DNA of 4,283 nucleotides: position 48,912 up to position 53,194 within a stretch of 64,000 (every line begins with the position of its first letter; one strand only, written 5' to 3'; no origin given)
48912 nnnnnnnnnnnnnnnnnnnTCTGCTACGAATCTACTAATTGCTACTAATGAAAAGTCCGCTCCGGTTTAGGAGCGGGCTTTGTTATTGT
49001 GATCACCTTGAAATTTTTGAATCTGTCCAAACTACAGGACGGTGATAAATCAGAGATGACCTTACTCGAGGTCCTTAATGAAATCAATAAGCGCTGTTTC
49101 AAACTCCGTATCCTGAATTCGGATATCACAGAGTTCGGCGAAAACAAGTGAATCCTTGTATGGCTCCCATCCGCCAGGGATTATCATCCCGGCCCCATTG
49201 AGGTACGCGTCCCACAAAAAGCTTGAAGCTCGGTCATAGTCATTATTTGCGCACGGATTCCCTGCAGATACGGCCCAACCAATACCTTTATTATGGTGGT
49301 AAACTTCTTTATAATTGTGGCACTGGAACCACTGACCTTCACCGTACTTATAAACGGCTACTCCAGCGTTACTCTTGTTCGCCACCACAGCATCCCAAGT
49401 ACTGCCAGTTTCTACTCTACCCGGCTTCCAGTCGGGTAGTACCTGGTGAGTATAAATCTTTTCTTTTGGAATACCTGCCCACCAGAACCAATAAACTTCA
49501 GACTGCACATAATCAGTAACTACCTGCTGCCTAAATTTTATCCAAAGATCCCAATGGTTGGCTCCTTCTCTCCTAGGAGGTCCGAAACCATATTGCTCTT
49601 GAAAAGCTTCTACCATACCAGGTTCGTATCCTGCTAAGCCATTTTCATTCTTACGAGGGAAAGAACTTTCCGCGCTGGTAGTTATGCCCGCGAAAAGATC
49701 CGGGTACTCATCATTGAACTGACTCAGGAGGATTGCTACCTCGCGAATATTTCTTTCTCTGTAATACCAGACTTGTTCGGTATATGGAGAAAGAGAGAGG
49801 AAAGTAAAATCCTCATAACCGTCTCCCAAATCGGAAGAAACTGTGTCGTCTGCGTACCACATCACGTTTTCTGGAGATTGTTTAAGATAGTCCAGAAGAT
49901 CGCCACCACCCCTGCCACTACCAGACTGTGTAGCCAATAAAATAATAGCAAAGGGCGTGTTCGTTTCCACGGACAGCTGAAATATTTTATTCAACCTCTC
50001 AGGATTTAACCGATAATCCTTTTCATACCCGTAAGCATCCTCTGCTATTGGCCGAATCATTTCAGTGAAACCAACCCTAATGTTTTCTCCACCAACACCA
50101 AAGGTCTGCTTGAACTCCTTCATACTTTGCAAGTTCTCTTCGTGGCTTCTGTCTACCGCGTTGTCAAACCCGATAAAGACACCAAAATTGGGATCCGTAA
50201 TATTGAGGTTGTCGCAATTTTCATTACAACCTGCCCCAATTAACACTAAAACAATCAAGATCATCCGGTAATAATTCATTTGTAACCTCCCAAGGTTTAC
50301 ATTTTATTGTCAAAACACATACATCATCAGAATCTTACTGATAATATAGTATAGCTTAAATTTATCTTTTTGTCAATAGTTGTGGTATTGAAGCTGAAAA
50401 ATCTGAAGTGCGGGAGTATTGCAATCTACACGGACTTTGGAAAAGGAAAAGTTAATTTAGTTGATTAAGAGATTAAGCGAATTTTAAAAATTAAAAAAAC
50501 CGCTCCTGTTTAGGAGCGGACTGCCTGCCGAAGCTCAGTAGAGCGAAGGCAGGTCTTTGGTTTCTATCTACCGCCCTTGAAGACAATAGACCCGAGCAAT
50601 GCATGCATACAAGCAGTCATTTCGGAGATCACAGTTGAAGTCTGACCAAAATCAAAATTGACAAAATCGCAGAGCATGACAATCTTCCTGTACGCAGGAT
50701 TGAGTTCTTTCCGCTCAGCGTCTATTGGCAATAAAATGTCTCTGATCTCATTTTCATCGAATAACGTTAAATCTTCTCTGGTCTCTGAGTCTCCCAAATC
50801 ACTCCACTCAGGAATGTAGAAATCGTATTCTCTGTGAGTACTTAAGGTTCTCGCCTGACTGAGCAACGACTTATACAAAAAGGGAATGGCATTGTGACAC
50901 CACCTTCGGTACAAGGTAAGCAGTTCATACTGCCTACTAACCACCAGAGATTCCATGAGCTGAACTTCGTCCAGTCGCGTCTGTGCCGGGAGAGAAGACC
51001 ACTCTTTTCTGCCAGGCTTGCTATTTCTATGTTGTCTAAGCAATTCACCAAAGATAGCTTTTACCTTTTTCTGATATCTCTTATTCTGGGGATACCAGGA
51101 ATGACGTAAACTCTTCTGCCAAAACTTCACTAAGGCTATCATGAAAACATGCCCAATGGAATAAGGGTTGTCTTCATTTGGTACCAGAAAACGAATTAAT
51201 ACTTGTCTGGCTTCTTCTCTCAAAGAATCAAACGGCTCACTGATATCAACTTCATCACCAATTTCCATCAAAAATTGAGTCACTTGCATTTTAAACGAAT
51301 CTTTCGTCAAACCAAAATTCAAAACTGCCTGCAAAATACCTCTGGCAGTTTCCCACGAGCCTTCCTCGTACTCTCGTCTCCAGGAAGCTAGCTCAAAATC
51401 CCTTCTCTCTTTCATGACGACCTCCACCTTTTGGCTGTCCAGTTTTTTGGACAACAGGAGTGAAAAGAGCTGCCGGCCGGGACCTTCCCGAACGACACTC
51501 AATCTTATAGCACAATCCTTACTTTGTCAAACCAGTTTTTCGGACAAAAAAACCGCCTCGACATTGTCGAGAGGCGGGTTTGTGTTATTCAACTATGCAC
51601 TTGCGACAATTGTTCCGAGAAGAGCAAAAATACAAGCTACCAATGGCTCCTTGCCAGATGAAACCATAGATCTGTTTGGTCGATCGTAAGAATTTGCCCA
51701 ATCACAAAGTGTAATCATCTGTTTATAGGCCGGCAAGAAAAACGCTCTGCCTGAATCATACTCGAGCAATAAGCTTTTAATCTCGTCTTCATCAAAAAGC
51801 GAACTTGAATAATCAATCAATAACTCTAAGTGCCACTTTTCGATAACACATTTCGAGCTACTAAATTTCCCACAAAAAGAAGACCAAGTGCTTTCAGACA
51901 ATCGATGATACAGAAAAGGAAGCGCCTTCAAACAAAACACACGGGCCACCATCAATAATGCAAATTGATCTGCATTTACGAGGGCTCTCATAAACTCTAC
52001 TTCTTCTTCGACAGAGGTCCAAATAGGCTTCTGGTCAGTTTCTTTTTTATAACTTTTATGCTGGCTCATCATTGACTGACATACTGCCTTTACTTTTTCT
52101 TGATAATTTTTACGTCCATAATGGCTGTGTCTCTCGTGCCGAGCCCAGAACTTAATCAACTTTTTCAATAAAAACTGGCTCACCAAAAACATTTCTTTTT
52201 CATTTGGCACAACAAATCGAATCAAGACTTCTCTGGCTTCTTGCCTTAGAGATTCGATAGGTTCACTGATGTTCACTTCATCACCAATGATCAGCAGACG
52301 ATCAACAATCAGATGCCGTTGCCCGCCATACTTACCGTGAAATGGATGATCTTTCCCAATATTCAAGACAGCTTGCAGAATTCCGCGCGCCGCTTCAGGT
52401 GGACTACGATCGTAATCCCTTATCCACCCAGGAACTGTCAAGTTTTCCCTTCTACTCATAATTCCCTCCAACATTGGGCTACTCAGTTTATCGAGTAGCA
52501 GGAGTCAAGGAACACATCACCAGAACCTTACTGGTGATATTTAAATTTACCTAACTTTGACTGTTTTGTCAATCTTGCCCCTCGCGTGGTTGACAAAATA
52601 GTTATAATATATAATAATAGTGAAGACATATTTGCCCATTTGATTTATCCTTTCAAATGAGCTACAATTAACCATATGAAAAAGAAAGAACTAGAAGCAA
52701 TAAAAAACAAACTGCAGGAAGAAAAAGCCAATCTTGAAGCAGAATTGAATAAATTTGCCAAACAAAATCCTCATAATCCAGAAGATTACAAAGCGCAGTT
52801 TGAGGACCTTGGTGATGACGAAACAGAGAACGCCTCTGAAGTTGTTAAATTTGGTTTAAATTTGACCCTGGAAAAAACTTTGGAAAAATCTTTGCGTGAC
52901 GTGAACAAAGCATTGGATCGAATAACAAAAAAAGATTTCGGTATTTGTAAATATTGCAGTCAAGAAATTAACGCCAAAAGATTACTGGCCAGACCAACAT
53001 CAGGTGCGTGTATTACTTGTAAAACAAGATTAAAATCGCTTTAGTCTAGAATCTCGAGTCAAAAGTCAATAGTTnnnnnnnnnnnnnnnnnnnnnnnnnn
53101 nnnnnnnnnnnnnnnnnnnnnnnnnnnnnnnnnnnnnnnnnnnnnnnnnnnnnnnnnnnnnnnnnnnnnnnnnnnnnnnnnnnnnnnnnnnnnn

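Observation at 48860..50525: About 130-bp duplication of the dfx 3' end plus terminator brackets an inserted higher-GC lipoprotein gene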

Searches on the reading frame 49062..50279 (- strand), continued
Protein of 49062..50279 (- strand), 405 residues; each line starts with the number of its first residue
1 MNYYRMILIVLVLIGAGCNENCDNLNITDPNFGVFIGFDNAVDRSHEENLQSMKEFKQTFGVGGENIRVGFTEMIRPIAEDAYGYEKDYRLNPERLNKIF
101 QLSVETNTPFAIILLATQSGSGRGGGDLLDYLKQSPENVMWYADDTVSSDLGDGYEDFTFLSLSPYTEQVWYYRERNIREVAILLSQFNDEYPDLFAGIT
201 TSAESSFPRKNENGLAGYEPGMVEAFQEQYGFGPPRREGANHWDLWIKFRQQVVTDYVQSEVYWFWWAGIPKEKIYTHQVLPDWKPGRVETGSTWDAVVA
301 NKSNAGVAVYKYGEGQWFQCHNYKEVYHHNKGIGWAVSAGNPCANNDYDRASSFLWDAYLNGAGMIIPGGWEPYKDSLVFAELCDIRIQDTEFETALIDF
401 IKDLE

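Call 79: find_encoding_contigs(protein=P0176, flank=5000, max_places=3)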
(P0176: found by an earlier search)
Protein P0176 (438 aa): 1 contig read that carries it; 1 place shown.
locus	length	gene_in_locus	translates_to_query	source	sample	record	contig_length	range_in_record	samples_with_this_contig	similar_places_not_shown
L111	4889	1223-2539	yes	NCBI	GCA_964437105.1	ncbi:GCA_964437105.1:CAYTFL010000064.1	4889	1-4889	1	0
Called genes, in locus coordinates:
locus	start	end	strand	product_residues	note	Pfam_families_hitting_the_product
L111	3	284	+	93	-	?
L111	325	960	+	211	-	PF01336:tRNA_anti-codon (weak)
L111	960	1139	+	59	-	-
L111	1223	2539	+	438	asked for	-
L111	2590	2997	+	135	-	-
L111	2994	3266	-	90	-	-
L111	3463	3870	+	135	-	PF01873:eIF-5_eIF-2B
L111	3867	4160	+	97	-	PF04242:DUF424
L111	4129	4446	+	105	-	PF04981:NMD3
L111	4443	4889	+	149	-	?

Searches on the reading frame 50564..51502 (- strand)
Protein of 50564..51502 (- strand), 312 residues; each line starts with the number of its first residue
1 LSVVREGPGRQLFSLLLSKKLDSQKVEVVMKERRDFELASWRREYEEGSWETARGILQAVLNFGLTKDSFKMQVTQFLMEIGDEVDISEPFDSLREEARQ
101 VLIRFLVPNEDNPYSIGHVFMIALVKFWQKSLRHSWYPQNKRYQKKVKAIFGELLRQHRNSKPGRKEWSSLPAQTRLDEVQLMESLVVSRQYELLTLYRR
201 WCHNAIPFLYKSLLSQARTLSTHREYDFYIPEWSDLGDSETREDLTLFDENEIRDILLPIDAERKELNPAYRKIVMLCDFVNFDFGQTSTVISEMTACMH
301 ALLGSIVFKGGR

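Call 9: search_protein_families(library=pfam, proteins=[window:50564-51502:-], max_evalue=0.01)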
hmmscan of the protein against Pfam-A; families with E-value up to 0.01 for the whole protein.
window:50564-51502:- (312 aa): 0 families

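Call 32: find_homologous_proteins(query=window:50564-51502:-, max_evalue=0.001)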
Query window:50564-51502:- (312 aa): 2 proteins with E <= 0.001 among 1357 candidates.
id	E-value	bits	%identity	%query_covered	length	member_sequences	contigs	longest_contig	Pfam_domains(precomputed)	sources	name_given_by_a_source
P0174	8.2e-189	644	100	91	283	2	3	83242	-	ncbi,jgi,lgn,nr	ncbi:hypothetical protein HQ571_02515 [Candidatus Kuenenbacteria bacterium]|nr:hypothetical protein 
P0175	3.1e-44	170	39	89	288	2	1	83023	-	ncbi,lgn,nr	ncbi:hypothetical protein HQ571_02520 [Candidatus Kuenenbacteria bacterium]|nr:hypothetical protein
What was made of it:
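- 50564..51502 (-): Orphan 312-aa ORF (called as 283 aa in public annotation), first of two tandem paralogues. The only homologues in 5.8 billion proteins are itself and its neighbour (call 32).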

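Call 69: search_protein_families(library=phrogs, proteins=[window:50564-51502:-], max_evalue=0.01)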
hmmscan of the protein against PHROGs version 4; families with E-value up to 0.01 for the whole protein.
window:50564-51502:- (312 aa): 0 families

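Call 70: search_protein_families(library=ncbifam, proteins=[window:50564-51502:-], max_evalue=0.01)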
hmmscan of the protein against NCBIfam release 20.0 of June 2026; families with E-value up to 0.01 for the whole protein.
window:50564-51502:- (312 aa): 0 families
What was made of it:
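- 50564..51502 (-): No Pfam, NCBIfam or PHROG hit (calls 9, 69, 70).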

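Call 75: find_related_loci(query=window:50564-51502:-, collection=viral_contigs, flank=5000)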
Query window:50564-51502:- (312 aa) in viral_contigs; peptide patterns used: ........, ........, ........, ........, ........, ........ (x = any residue, [..] = any of these).
4 stretches matched a pattern, but none encodes a relative of the query by tblastn (E <= 1e-3).

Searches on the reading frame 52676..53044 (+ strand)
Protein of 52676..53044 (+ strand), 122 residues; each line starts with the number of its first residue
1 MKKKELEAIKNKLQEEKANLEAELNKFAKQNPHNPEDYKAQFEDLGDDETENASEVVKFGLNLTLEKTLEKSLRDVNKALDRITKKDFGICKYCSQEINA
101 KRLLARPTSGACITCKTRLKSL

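Call 9: search_protein_families(library=pfam, proteins=[window:52676-53044:+], max_evalue=0.01)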
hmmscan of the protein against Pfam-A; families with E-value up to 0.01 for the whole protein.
window:52676-53044:+ (122 aa): 2 families
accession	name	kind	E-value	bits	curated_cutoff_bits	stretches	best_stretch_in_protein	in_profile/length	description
PF01258.23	zf-dskA_traR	-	0.00085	19.7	24.9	1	87-118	2-33/36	Prokaryotic dksA/traR C4-type zinc finger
PF19963.4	VMAP-M1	-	0.0044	18.1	25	1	24-75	25-74/113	vWA-MoxR associated protein middle region (VMAP-M) 1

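Call 36: find_related_loci(query=A4, collection=metagenome_contigs, flank=10000)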
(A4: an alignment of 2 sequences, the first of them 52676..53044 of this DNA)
Query A4 (122 aa) in metagenome_contigs; peptide patterns used: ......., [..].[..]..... (x = any residue, [..] = any of these).
600 stretches matched a pattern (row limit reached: there are more); 7 encode a relative of the query (tblastn E <= 1e-3); 7 distinct loci.
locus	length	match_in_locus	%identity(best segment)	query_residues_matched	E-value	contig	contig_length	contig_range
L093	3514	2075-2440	68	1-122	4e-50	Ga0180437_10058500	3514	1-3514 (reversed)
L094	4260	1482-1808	32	1-116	4e-13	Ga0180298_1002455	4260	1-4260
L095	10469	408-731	34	1-116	1e-11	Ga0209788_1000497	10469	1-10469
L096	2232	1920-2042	44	76-116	8e-10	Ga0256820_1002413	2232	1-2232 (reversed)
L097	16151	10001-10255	30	24-115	1e-8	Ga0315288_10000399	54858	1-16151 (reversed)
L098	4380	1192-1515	30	1-116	2e-8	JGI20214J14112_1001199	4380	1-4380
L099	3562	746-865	43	78-117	9e-7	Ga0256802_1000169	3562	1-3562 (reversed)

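Call 52: find_encoding_contigs(protein=window:52676-53044:+, flank=6000, max_places=10)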
Protein window:52676-53044:+ (122 aa): 5 contigs read that carry it; 4 places shown.
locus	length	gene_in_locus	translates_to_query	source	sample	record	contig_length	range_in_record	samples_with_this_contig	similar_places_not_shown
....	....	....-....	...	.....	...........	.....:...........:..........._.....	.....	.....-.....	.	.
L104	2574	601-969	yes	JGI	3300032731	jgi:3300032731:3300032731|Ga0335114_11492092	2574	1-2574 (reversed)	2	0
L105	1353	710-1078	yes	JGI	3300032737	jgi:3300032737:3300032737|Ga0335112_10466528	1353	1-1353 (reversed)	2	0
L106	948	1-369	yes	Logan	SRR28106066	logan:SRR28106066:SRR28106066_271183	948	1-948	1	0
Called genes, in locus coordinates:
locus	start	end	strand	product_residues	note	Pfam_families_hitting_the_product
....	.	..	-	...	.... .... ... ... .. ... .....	-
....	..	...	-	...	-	-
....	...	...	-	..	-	-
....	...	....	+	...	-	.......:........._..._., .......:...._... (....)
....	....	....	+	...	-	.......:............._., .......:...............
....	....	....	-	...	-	-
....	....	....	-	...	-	-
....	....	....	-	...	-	-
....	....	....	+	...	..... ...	-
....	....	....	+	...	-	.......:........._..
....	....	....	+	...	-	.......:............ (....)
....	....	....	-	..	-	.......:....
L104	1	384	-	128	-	?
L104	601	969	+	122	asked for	-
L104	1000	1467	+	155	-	PF01252:Peptidase_A8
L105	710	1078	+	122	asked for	-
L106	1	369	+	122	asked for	?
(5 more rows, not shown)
